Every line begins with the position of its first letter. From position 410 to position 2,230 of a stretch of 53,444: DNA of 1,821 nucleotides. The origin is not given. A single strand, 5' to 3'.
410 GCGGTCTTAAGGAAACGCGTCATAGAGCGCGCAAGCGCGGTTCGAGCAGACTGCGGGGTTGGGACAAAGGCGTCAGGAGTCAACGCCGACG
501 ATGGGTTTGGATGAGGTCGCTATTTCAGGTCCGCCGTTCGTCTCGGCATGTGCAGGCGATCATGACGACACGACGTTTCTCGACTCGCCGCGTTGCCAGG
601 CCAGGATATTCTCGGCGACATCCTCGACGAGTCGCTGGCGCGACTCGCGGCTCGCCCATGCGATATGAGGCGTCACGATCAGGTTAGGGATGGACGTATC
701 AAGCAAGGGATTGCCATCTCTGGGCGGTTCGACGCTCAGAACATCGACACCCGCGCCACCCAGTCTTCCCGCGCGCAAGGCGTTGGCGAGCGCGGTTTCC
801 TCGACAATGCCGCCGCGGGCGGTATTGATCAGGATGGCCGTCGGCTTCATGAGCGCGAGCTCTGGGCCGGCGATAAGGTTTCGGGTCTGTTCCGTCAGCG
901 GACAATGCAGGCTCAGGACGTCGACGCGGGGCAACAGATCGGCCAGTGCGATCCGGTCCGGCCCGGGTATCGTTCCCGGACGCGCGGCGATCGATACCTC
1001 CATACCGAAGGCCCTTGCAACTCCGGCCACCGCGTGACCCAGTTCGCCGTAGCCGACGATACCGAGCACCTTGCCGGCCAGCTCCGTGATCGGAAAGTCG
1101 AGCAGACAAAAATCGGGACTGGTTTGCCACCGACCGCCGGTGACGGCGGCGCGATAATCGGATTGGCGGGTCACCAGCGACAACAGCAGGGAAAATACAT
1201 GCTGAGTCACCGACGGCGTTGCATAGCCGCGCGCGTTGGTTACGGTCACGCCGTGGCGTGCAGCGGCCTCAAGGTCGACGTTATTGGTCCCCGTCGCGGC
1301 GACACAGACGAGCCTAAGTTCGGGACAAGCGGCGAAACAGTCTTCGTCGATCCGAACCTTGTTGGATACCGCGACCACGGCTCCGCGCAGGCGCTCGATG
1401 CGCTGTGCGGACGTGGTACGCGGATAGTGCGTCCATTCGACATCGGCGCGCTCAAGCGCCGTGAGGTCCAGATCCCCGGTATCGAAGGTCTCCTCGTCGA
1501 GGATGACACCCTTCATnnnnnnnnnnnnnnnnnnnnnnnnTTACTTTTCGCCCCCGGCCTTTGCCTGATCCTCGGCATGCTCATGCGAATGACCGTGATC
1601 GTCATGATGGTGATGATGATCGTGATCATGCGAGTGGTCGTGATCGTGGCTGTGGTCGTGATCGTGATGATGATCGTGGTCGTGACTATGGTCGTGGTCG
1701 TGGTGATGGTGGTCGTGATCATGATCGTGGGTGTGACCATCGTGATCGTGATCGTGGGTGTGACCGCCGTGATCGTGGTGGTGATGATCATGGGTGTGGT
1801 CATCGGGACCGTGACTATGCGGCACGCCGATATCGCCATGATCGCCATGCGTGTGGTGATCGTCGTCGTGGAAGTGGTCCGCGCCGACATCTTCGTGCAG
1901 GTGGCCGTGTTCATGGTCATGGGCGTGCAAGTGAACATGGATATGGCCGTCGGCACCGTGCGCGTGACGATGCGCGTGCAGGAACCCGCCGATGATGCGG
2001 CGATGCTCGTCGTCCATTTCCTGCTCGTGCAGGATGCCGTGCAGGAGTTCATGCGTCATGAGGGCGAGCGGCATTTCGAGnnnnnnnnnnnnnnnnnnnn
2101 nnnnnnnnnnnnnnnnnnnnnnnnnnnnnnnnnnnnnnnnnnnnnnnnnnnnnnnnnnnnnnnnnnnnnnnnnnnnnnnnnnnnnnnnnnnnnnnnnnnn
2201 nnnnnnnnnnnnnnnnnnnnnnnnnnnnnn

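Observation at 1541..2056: ECF ATPase fused to a ~170-aa tail with roughly 65 histidines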

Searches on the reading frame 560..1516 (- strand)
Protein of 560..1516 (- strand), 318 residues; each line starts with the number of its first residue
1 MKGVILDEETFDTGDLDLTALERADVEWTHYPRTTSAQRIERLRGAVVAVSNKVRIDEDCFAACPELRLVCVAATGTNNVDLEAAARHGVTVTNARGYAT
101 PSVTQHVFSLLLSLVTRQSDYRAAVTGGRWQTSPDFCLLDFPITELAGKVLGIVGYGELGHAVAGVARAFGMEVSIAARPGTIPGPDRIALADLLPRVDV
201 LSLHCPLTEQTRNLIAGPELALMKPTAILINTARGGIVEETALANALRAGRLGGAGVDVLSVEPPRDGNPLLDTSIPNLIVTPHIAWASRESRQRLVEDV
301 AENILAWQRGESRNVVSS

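Call 4: search_protein_families(library=pfam, proteins=[window:560-1516:-], max_evalue=0.01)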
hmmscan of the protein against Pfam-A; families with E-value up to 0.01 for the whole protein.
window:560-1516:- (318 aa): 3 families
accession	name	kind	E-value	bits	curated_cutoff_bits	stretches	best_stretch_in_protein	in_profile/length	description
PF02826.25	2-Hacid_dh_C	-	1.9e-48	164.6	25.1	1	108-286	1-178/178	D-isomer specific 2-hydroxyacid dehydrogenase, NAD binding domain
PF00389.36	2-Hacid_dh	-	1.1e-23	83.8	24.6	1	21-316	15-133/134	D-isomer specific 2-hydroxyacid dehydrogenase, catalytic domain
PF07991.19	KARI_N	-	0.0058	16.6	20.6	1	146-181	2-37/165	Acetohydroxy acid isomeroreductase, NADPH-binding domain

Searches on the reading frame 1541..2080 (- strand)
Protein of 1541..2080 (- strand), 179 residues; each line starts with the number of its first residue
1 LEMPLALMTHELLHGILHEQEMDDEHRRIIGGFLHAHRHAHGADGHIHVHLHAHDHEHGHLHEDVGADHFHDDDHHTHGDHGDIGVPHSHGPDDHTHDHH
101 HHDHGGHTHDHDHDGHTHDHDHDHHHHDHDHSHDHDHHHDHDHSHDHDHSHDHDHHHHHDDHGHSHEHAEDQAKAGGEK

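Call 61: search_protein_families(library=pfam, proteins=[window:1541-2080:-], max_evalue=10)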
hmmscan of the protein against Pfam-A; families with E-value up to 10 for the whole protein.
window:1541-2080:- (179 aa): 0 families

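Call 62: search_solved_structures(query=window:1541-2080:-, max_evalue=10)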
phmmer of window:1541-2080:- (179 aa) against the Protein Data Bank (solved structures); distinct sequences matched with E-value up to 10: 5.
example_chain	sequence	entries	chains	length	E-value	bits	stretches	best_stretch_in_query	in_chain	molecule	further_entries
8e5h_A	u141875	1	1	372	0.15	14.9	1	21-81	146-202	NADH:flavin oxidoreductase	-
8j7t_A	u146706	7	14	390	0.31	13.9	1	104-160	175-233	Zinc transporter 7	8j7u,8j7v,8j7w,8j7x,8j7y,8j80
7ycx_h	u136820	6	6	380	2.6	10.8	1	107-161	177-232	Negative elongation factor E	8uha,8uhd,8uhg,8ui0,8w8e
9j0n_X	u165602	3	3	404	2.9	10.7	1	107-161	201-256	Negative elongation factor E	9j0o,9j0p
6gml_X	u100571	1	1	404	2.9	10.7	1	107-161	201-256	Negative elongation factor E,Negative elongation factor E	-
